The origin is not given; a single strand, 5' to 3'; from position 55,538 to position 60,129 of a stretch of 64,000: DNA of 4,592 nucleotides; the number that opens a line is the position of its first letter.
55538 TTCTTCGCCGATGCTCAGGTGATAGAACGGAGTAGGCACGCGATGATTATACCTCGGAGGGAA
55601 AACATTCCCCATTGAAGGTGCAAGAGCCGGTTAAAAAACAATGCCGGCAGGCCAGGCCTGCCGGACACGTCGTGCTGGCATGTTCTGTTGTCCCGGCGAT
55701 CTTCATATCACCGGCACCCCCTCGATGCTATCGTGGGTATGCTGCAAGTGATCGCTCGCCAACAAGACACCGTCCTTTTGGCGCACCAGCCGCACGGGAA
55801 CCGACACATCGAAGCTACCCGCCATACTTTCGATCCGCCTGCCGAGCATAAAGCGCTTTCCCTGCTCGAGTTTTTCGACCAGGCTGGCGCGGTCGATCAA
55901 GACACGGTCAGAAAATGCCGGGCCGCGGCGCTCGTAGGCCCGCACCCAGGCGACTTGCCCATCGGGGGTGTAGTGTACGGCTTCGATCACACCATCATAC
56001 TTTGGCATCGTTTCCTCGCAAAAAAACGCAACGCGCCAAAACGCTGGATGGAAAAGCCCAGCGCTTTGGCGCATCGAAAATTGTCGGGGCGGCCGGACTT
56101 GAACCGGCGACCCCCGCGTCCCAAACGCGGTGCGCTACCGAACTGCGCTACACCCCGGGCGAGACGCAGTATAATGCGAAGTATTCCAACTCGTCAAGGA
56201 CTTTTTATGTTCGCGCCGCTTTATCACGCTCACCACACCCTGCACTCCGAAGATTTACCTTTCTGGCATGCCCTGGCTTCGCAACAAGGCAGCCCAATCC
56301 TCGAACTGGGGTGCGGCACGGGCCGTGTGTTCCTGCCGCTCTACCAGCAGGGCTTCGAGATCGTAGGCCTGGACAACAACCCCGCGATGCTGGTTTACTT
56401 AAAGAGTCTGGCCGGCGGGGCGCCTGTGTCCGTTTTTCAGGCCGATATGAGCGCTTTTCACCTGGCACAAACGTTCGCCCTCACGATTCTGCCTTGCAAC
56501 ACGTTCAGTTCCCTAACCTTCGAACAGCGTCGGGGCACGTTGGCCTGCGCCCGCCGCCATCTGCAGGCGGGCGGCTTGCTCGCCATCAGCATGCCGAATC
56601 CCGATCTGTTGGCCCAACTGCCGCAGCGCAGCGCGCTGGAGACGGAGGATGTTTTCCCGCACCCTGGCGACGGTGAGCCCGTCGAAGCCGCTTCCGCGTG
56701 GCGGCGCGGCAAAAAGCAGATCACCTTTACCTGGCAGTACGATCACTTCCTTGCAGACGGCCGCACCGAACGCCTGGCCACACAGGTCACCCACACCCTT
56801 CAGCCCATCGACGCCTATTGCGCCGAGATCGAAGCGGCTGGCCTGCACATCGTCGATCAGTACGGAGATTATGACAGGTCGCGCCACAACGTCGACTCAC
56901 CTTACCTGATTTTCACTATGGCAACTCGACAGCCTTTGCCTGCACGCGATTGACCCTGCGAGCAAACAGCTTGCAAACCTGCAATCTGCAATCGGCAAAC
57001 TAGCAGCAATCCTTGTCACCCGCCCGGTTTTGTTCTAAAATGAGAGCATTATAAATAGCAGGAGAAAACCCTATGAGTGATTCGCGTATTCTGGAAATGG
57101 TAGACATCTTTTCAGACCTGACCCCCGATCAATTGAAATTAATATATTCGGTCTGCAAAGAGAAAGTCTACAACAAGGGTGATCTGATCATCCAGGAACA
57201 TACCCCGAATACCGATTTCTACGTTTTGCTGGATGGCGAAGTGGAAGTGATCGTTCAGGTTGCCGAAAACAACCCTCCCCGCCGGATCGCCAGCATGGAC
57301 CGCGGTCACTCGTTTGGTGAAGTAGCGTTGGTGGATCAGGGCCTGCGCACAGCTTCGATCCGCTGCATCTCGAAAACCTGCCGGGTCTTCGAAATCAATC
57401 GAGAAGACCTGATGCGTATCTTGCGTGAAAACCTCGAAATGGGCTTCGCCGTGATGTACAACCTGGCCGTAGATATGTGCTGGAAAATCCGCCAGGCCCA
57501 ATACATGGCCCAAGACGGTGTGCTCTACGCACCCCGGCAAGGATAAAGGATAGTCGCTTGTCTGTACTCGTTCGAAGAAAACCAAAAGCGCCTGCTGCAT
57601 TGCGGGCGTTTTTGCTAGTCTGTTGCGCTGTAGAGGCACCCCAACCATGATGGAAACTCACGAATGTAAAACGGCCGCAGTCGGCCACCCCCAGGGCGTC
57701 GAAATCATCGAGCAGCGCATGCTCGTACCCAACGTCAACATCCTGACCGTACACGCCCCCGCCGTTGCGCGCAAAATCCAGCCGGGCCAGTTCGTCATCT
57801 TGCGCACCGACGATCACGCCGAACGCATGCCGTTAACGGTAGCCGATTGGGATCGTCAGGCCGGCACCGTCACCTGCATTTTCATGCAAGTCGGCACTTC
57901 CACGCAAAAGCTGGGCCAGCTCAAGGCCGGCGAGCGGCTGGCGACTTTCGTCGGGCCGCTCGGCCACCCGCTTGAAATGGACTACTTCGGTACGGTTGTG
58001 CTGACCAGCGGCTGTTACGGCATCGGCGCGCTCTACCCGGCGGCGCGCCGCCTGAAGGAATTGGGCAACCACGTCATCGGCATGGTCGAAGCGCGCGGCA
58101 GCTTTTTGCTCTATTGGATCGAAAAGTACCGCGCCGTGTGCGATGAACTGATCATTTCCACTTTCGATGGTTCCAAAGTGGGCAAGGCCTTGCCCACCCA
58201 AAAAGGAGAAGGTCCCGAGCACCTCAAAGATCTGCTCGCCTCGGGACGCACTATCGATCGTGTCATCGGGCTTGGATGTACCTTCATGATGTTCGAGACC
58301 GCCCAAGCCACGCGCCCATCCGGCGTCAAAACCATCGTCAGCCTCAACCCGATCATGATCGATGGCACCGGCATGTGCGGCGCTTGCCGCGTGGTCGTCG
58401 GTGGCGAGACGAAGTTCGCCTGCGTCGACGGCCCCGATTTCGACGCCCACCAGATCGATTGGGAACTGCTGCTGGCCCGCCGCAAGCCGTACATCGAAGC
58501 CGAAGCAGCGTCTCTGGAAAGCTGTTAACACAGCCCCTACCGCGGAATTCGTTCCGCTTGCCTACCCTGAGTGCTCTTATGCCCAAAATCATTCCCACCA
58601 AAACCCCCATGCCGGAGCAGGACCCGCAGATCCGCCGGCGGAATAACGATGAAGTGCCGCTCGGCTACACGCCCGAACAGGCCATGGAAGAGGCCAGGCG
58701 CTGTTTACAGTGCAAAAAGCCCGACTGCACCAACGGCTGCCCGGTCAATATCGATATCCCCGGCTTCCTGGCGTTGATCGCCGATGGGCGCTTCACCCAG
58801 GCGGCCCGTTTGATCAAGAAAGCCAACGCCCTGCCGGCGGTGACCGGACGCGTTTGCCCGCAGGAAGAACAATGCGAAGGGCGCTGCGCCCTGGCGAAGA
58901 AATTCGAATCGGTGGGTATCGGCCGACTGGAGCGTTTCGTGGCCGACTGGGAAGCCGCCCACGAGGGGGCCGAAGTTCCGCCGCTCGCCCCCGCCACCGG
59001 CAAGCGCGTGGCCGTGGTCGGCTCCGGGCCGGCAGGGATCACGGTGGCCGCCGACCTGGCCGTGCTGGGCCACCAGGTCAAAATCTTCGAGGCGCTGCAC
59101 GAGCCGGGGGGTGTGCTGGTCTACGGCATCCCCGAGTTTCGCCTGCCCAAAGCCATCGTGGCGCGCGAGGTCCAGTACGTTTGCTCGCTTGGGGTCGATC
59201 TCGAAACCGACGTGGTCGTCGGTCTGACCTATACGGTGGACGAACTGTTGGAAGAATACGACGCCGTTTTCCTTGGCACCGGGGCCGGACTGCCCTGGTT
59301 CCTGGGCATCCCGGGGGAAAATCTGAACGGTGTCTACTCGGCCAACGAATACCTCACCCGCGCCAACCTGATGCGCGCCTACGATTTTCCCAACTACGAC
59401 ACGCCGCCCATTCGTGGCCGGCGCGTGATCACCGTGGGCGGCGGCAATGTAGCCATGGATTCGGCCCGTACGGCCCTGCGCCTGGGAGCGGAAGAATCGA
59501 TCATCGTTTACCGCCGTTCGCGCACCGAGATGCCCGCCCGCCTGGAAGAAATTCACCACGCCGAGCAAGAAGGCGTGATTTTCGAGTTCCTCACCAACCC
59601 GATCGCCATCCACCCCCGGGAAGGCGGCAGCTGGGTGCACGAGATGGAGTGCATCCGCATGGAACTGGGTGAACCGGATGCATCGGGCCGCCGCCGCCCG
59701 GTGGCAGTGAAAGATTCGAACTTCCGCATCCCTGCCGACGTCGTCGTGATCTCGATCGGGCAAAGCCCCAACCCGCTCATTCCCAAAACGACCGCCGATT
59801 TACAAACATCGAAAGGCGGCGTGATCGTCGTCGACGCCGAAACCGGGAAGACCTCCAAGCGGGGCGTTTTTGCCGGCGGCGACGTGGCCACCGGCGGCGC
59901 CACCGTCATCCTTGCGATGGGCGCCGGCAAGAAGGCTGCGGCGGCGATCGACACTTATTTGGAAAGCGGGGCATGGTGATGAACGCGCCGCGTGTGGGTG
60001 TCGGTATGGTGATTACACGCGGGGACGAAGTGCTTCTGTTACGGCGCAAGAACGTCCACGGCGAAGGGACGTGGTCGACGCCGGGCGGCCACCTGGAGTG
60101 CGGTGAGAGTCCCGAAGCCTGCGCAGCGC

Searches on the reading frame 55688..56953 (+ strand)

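Call 12: search_protein_families(library=pfam, proteins=[window:55688-56953:+], max_evalue=0.001)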
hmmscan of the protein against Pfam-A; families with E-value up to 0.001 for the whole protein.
window:55688-56953:+ (421 aa): 5 families
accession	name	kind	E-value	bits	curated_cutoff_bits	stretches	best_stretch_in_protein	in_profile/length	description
PF13649.12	Methyltransf_25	-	3.5e-13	50.5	27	1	204-296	1-97/97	Methyltransferase domain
PF08241.18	Methyltransf_11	-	1.1e-09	39.2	21.2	1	205-300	1-95/95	Methyltransferase domain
PF08242.18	Methyltransf_12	-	3.8e-08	34.4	30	1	205-298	1-98/98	Methyltransferase domain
PF13489.12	Methyltransf_23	-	3.7e-07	30.4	27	1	198-318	20-124/164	Methyltransferase domain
PF13847.12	Methyltransf_31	-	1.5e-06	28.4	27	1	200-316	3-123/145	Methyltransferase domain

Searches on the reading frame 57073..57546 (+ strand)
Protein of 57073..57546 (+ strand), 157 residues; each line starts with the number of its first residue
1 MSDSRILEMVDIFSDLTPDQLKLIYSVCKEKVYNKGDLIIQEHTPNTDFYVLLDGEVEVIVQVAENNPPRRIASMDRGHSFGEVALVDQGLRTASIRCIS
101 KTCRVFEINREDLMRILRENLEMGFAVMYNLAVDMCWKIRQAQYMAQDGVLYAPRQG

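Call 12: search_protein_families(library=pfam, proteins=[window:57073-57546:+], max_evalue=0.001)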
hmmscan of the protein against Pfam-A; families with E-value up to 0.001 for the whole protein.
window:57073-57546:+ (157 aa): 1 family
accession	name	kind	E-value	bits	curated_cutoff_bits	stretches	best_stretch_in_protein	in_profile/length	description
PF00027.35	cNMP_binding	-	1.7e-15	57.2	27.5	1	31-120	2-89/89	Cyclic nucleotide-binding domain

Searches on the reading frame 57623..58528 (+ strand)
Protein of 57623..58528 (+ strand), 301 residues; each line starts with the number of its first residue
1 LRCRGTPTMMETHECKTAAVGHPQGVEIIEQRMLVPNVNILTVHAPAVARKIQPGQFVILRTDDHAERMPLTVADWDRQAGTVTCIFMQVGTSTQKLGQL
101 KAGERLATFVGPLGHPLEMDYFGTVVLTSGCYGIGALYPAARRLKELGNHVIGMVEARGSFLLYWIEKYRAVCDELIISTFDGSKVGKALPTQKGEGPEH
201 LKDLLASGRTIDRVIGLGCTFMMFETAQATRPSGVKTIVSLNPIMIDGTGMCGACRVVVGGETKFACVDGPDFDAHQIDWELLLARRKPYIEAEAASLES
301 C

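Call 12: search_protein_families(library=pfam, proteins=[window:57623-58528:+], max_evalue=0.001)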
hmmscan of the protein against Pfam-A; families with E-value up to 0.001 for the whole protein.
window:57623-58528:+ (301 aa): 1 family
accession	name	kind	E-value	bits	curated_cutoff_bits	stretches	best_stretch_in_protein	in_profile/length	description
PF10418.14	DHODB_Fe-S_bind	-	9e-13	48.2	23.9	1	242-278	1-40/41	Iron-sulfur cluster binding domain of dihydroorotate dehydrogenase B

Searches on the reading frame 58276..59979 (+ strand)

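Call 12: search_protein_families(library=pfam, proteins=[window:58276-59979:+], max_evalue=0.001)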
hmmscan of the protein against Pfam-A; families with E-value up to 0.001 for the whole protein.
window:58276-59979:+ (567 aa): 5 families
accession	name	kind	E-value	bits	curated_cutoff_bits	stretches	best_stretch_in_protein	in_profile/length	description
PF14691.11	Fer4_20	-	4.1e-42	143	25.8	1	121-229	2-111/113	Dihydroprymidine dehydrogenase domain II, 4Fe-4S cluster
PF07992.20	Pyr_redox_2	-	3.7e-31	109.1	26.1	1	244-551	2-291/291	Pyridine nucleotide-disulphide oxidoreductase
PF00070.33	Pyr_redox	-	6e-09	36.7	22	0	244-277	1-34/82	Pyridine nucleotide-disulphide oxidoreductase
PF13450.12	NAD_binding_8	-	9.2e-06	26.3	21.9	1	247-279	1-33/68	NAD(P)-binding Rossmann-like domain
PF13738.12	Pyr_redox_3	-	1.5e-05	24.8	30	0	376-419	159-202/305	Pyridine nucleotide-disulphide oxidoreductase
